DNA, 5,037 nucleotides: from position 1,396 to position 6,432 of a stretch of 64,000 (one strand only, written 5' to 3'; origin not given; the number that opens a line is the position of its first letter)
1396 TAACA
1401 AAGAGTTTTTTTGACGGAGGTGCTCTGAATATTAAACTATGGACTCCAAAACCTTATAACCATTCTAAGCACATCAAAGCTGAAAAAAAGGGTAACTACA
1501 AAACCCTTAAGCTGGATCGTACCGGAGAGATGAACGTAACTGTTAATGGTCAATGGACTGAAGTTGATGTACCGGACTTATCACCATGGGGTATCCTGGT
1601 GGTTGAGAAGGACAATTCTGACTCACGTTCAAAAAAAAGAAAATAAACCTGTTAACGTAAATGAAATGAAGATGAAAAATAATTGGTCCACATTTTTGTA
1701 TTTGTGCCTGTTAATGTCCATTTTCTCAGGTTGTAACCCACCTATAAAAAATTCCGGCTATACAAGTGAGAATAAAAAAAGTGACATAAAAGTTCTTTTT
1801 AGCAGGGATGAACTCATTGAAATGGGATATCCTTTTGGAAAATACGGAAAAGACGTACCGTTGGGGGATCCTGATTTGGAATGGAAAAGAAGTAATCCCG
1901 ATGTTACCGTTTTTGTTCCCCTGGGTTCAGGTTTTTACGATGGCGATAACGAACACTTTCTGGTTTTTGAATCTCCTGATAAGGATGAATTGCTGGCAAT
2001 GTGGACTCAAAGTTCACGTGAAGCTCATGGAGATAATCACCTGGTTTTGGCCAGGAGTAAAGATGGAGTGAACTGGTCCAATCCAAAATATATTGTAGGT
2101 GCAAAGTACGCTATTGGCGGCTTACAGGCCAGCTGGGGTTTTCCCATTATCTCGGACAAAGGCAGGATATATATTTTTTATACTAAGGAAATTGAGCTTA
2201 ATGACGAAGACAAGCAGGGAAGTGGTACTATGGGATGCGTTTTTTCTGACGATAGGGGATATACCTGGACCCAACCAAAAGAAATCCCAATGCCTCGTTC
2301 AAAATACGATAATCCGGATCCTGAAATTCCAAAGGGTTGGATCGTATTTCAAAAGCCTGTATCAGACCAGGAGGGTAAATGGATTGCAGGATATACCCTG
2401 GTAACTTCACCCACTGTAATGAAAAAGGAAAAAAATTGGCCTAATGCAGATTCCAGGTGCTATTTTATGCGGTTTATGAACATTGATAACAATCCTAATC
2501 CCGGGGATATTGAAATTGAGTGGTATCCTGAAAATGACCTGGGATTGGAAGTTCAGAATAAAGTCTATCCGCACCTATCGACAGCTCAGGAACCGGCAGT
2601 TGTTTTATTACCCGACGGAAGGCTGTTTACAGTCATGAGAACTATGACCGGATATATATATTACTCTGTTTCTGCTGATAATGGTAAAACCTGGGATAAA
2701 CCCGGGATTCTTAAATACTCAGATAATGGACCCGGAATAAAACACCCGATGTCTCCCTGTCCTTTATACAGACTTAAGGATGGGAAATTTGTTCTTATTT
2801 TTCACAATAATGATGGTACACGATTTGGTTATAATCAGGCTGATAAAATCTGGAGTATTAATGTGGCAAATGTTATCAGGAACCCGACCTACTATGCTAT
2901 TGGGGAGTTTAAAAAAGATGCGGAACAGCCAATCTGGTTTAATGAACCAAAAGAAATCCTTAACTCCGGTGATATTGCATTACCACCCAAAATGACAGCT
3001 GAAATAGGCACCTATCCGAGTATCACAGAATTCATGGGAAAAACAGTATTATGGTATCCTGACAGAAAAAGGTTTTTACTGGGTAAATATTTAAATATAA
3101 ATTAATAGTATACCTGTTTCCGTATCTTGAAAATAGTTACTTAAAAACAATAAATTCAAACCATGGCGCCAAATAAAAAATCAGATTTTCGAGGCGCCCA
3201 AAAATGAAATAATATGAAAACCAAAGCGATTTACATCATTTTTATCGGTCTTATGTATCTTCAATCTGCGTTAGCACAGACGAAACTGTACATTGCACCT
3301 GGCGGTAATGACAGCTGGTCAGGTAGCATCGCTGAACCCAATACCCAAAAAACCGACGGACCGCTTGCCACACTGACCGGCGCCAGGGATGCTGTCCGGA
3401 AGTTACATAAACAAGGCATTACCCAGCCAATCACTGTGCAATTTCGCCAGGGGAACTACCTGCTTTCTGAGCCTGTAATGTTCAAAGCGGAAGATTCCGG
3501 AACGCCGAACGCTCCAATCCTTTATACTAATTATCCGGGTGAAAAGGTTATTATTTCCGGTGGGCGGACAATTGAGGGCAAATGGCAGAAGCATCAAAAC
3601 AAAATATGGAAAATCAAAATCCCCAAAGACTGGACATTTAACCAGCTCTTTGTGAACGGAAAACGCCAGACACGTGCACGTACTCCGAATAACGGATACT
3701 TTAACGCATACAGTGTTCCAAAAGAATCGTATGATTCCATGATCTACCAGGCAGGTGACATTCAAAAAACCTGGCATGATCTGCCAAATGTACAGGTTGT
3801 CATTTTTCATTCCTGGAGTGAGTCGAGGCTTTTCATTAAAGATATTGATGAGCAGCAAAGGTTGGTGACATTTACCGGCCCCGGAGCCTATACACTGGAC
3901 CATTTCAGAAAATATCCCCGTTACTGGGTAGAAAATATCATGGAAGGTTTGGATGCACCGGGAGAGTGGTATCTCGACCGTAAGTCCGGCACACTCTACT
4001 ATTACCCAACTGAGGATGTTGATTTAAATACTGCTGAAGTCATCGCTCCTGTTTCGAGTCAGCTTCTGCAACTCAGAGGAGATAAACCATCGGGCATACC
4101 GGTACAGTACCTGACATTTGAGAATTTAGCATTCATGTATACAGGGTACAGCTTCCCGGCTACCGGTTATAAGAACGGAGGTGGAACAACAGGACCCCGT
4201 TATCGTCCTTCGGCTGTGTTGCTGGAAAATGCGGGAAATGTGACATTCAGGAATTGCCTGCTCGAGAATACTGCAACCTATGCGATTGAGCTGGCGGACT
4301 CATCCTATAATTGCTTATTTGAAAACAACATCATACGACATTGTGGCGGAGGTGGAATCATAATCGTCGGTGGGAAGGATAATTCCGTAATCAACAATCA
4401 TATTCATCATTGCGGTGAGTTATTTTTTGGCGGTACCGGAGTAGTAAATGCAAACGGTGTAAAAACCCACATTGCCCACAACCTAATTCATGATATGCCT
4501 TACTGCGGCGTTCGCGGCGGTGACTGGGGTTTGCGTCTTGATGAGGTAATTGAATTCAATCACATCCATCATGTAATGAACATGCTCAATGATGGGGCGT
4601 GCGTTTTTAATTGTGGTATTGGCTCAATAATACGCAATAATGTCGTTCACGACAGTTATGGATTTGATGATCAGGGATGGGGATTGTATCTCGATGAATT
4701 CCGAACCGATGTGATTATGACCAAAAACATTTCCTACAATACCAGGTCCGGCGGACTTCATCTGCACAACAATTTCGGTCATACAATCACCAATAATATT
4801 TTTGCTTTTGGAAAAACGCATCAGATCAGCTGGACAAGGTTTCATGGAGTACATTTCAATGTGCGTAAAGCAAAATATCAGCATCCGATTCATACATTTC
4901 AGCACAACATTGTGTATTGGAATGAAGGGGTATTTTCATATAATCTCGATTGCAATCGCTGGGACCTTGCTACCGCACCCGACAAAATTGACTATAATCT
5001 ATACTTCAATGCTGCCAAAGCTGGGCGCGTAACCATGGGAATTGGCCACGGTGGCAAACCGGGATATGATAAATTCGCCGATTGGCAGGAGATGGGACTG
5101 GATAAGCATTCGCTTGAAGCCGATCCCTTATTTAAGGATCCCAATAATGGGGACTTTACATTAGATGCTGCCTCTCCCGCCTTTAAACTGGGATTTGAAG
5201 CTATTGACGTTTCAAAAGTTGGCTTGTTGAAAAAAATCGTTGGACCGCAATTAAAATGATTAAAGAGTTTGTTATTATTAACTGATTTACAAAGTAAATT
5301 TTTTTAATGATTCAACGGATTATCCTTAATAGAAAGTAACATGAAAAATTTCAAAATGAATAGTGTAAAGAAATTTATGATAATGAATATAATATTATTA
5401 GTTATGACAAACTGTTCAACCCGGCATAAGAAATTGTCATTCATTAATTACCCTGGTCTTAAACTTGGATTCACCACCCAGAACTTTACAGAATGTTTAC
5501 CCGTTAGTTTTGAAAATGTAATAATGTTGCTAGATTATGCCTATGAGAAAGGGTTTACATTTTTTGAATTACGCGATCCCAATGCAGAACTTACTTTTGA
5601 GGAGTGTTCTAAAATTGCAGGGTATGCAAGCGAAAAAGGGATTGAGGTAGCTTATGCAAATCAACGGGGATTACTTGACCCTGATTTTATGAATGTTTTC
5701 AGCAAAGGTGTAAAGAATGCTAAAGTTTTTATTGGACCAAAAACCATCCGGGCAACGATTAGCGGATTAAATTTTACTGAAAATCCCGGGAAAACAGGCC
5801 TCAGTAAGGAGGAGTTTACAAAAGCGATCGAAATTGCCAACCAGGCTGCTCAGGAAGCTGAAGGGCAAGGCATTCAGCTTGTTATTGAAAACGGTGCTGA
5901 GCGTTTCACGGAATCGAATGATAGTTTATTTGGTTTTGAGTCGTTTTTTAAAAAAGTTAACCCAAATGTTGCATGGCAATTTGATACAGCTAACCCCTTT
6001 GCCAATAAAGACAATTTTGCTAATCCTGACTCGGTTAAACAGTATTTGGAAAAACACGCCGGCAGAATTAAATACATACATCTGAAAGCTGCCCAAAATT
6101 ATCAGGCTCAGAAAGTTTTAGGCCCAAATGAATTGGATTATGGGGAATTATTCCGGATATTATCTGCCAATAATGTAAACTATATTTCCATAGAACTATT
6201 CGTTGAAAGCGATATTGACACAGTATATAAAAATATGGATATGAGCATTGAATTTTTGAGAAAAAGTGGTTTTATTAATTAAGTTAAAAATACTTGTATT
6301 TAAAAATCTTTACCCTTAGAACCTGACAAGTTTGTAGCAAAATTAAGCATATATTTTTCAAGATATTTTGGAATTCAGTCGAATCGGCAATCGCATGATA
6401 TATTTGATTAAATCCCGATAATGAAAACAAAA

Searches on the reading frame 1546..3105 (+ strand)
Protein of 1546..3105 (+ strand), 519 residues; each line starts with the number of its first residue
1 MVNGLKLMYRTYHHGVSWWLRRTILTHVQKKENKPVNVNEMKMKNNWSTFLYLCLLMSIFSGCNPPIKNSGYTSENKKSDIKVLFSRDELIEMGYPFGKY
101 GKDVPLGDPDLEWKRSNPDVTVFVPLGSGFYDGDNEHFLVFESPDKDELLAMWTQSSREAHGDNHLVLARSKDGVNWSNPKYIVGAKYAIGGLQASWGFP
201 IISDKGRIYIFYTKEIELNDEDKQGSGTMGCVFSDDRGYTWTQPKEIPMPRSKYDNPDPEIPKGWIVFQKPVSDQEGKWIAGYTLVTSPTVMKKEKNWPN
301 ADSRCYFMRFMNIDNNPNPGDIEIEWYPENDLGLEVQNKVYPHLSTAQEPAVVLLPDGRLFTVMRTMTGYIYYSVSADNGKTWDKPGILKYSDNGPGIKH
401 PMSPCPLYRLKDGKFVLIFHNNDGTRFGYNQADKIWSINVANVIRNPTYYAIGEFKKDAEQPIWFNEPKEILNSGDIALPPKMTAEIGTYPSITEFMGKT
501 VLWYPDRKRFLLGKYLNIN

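Call 12: search_protein_families(library=pfam, proteins=[window:1546-3105:+], max_evalue=0.0001)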
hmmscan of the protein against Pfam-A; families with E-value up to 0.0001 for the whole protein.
window:1546-3105:+ (519 aa): 1 family
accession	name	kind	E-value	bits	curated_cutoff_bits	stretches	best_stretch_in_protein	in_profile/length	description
PF13088.12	BNR_2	-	9.6e-21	74.8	31.4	1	148-422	2-229/277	BNR repeat-like domain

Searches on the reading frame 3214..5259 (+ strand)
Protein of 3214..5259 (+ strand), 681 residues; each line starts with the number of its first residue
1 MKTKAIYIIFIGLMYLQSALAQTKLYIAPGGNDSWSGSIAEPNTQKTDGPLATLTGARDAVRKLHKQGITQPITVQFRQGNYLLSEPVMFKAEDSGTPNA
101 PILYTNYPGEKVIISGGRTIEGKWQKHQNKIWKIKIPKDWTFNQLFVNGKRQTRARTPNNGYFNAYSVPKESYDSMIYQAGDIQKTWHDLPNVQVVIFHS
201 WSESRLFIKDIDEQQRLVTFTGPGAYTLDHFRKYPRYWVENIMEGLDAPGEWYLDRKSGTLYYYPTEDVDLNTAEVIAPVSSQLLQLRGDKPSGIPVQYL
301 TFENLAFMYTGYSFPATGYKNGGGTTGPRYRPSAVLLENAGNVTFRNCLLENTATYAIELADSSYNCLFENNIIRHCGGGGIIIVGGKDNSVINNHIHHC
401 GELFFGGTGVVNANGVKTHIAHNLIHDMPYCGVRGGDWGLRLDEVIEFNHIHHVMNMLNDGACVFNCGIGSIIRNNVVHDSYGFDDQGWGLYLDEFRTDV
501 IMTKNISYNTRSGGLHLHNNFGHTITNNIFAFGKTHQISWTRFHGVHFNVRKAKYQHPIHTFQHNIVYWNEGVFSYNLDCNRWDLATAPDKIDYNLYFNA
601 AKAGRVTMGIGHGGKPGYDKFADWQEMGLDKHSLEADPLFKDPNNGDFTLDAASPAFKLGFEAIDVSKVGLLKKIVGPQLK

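Call 12: search_protein_families(library=pfam, proteins=[window:3214-5259:+], max_evalue=0.0001)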
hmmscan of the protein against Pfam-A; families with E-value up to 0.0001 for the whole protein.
window:3214-5259:+ (681 aa): 4 families
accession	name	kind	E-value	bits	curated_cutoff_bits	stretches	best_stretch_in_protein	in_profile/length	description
PF13229.12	Beta_helix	-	2.5e-18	66.7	25.9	1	333-482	1-138/158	Right handed beta helix region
PF21231.2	GH141_M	-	2.9e-10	40.7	27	1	140-265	16-155/156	GH141 insertion domain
PF05048.19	NosD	-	2.5e-08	34.1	23.6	1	332-433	60-153/212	Periplasmic copper-binding protein (NosD)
PF17161.10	DUF5123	-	9.6e-06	27.1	35.1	0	628-656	76-104/113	Domain of unknown function (DUF5123)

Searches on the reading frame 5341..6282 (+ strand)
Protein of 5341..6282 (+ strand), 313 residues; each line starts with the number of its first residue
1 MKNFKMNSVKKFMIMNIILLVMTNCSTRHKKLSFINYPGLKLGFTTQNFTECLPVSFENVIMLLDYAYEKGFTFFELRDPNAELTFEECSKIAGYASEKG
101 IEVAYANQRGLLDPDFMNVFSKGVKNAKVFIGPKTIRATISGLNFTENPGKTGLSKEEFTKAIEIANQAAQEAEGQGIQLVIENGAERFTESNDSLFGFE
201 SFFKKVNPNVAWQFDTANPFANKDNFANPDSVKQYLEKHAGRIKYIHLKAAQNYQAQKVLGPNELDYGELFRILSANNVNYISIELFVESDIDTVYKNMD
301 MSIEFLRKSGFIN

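Call 12: search_protein_families(library=pfam, proteins=[window:5341-6282:+], max_evalue=0.0001)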
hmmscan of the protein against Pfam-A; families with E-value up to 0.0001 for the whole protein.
window:5341-6282:+ (313 aa): 1 family
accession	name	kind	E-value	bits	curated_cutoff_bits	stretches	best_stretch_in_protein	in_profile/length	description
PF01261.30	AP_endonuc_2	-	6.5e-16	59.2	31.1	1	65-307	2-247/249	Xylose isomerase-like TIM barrel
